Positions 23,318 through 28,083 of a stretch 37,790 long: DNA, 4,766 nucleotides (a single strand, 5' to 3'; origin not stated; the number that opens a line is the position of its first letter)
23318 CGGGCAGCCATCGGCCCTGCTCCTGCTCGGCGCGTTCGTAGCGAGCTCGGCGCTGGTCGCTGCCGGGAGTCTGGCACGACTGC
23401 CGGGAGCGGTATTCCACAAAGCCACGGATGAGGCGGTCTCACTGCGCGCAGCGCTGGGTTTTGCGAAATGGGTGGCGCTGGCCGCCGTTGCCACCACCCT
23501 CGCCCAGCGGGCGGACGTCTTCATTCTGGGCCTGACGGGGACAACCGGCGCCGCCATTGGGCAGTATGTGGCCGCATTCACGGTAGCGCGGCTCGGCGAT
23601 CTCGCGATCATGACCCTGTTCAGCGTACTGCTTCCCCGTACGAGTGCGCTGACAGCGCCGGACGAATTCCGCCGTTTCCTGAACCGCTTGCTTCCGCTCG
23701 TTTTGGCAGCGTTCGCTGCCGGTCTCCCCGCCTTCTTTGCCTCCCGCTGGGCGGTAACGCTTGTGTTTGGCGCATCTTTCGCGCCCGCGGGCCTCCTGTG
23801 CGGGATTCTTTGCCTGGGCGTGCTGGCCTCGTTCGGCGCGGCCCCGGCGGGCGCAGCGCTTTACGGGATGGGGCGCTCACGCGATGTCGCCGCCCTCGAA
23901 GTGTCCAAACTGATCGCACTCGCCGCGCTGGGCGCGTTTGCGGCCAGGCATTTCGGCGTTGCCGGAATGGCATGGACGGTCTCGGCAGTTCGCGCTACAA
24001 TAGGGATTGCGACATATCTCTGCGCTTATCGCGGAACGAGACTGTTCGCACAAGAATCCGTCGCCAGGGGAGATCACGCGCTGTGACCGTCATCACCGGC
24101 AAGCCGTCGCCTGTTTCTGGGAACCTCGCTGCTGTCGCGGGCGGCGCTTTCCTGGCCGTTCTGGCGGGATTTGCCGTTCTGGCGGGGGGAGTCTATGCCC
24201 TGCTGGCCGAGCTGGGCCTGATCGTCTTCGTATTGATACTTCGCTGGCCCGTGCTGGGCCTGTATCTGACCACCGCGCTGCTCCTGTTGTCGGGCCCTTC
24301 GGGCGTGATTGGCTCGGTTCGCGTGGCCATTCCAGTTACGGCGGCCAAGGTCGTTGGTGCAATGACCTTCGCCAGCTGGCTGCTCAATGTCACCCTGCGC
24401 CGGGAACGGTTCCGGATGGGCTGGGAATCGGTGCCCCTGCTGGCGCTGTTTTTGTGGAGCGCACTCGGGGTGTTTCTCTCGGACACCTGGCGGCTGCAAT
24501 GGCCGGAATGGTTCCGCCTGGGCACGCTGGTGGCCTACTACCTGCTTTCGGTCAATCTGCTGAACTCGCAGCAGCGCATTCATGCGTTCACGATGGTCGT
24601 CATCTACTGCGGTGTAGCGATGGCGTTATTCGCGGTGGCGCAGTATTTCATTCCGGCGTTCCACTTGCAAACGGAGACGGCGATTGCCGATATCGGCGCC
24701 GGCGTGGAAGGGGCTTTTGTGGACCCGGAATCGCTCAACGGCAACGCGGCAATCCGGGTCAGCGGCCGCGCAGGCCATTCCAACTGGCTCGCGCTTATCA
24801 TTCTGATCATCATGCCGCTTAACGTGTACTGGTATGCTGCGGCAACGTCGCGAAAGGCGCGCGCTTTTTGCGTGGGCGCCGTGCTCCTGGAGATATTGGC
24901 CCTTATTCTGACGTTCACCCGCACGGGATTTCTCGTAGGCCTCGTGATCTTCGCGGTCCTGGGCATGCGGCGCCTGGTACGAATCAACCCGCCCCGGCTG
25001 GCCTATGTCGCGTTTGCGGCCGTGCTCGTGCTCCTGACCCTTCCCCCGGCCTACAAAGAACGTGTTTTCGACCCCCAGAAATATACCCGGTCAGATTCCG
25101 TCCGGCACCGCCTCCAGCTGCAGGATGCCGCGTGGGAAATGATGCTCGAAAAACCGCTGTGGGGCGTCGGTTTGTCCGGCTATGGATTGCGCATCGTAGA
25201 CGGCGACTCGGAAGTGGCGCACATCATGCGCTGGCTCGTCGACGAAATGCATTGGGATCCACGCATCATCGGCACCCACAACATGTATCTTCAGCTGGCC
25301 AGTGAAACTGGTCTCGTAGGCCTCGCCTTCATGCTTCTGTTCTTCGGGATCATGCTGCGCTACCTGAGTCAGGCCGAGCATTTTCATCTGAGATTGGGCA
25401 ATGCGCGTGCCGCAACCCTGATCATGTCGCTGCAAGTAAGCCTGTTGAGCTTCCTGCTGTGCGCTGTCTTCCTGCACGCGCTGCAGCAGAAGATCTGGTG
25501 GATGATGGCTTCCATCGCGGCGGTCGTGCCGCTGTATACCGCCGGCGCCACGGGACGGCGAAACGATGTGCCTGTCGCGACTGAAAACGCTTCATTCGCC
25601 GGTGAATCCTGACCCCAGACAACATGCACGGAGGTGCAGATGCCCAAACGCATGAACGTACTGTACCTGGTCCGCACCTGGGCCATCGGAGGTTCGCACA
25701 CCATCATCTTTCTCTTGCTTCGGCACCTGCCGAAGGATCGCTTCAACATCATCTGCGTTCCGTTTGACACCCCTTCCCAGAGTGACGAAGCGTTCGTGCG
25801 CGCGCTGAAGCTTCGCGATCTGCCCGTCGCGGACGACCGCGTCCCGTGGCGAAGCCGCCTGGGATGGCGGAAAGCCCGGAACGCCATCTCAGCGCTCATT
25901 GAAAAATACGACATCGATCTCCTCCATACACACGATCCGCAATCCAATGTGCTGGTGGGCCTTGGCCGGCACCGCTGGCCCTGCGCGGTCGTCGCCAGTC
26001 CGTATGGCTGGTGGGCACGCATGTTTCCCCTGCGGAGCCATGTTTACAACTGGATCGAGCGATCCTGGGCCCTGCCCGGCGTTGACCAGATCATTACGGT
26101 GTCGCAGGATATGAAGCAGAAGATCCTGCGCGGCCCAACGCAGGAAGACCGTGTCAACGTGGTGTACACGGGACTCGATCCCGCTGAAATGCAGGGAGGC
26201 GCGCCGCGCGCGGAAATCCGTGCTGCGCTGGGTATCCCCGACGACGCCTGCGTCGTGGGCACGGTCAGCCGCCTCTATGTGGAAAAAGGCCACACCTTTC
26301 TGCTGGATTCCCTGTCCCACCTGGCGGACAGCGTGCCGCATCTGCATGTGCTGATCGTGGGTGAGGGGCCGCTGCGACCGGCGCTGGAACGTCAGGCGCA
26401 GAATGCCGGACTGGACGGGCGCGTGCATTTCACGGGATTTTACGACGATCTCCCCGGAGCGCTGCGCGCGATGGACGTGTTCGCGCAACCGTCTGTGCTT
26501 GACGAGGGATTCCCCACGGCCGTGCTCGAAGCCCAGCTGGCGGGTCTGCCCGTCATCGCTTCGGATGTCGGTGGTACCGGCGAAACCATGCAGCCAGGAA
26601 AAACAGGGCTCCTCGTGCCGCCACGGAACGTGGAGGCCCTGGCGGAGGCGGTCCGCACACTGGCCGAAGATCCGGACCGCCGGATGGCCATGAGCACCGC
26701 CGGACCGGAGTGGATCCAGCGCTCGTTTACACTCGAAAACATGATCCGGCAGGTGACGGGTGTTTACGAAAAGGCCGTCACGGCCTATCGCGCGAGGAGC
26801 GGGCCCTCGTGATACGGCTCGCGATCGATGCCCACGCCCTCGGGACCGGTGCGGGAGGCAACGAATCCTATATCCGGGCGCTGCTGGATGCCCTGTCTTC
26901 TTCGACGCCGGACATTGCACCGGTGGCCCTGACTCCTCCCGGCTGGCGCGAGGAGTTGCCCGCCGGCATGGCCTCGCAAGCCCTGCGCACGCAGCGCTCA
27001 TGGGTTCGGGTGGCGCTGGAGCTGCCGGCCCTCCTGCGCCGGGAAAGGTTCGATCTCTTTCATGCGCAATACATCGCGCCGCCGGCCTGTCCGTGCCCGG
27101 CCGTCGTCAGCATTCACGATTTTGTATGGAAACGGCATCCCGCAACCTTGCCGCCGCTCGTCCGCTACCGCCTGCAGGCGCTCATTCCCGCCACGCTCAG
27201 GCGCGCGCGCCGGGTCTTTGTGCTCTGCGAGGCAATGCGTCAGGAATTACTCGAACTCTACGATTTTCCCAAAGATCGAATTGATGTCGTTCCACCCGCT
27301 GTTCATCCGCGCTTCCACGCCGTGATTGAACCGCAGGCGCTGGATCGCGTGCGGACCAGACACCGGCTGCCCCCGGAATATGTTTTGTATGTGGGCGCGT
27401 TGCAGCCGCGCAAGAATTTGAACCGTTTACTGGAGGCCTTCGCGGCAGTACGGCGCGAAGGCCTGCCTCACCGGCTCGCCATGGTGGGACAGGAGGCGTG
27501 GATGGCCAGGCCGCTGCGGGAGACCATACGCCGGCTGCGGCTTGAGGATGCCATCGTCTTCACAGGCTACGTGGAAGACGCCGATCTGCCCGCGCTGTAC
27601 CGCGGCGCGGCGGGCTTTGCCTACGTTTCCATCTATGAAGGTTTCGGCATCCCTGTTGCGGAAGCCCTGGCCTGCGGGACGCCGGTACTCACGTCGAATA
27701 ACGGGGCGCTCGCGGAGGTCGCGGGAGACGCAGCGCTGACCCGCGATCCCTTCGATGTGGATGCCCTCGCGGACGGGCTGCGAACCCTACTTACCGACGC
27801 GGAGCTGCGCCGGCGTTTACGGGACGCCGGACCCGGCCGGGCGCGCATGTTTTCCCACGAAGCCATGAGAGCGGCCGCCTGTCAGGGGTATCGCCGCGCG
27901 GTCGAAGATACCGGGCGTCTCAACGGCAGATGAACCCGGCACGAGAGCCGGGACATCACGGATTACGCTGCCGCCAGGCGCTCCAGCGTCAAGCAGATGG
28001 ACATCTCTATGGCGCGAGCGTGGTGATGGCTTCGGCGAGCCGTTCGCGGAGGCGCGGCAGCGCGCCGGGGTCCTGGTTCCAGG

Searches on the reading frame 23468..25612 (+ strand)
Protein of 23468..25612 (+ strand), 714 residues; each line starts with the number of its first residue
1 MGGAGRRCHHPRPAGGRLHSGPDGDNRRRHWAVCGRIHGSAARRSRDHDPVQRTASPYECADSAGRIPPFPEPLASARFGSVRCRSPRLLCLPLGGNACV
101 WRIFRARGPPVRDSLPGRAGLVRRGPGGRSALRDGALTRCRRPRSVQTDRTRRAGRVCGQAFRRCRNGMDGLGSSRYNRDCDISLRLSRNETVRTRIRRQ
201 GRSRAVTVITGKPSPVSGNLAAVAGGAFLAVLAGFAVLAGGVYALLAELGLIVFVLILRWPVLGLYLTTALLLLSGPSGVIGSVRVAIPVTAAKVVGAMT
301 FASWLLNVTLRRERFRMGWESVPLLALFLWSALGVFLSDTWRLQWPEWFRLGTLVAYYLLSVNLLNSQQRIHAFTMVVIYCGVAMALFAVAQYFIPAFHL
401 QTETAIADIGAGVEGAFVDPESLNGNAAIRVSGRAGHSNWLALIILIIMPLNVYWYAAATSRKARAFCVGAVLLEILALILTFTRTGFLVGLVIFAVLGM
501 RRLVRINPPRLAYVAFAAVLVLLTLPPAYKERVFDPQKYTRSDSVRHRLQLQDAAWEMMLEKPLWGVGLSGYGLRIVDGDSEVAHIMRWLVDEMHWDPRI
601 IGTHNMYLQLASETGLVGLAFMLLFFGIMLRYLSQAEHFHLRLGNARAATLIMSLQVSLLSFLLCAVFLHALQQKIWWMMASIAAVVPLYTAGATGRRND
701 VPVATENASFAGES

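Call 8: search_protein_families(library=pfam, max_evalue=0.01, proteins=[window:23468-25612:+])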
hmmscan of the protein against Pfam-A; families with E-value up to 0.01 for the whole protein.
window:23468-25612:+ (714 aa): 1 family
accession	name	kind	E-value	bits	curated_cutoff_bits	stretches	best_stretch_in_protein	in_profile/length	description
PF04932.20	Wzy_C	-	2.8e-21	76.3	31.7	1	471-622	2-148/149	O-Antigen ligase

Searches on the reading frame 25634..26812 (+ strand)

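Call 8: search_protein_families(library=pfam, max_evalue=0.01, proteins=[window:25634-26812:+])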
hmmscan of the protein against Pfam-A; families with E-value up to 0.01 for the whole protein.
window:25634-26812:+ (392 aa): 7 families
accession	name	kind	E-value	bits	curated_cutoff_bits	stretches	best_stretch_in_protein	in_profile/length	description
PF00534.26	Glycos_transf_1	-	1e-39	136.3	26.4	1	192-360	2-172/172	Glycosyl transferases group 1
PF13692.12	Glyco_trans_1_4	-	1.5e-38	132.7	27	1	207-346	3-142/142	Glycosyl transferases group 1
PF13439.12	Glyco_transf_4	-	4.1e-20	72.9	28.5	1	18-184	1-169/170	Glycosyltransferase Family 4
PF13579.12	Glyco_trans_4_4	-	9.6e-13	49.2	29.7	1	20-179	2-157/158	Glycosyl transferase 4-like domain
PF13524.12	Glyco_trans_1_2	-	1.2e-06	28.9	25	1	233-374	12-142/144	Glycosyl transferase-like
PF13477.12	Glyco_trans_4_2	-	0.00013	22.5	23.4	1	28-114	16-97/139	Glycosyl transferase 4-like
PF20706.3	GT4-conflict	-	0.00027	20.5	26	1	266-348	268-359/385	Family 4 Glycosyltransferase in conflict systems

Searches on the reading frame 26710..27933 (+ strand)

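Call 8: search_protein_families(library=pfam, max_evalue=0.01, proteins=[window:26710-27933:+])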
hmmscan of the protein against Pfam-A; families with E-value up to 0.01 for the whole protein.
window:26710-27933:+ (407 aa): 6 families
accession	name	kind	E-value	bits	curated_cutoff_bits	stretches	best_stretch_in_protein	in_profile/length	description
PF00534.26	Glycos_transf_1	-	3.5e-35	121.5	26.4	1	213-374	6-169/172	Glycosyl transferases group 1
PF13692.12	Glyco_trans_1_4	-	1.1e-28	100.6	27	1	224-363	3-142/142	Glycosyl transferases group 1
PF13439.12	Glyco_transf_4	-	3.2e-16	60.2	28.5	1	49-200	2-168/170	Glycosyltransferase Family 4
PF13579.12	Glyco_trans_4_4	-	1.4e-11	45.4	29.7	1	49-196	1-157/158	Glycosyl transferase 4-like domain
PF20706.3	GT4-conflict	-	5e-10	39.3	26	1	206-338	181-320/385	Family 4 Glycosyltransferase in conflict systems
PF13524.12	Glyco_trans_1_2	-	1.3e-08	35.3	25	1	246-383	8-132/144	Glycosyl transferase-like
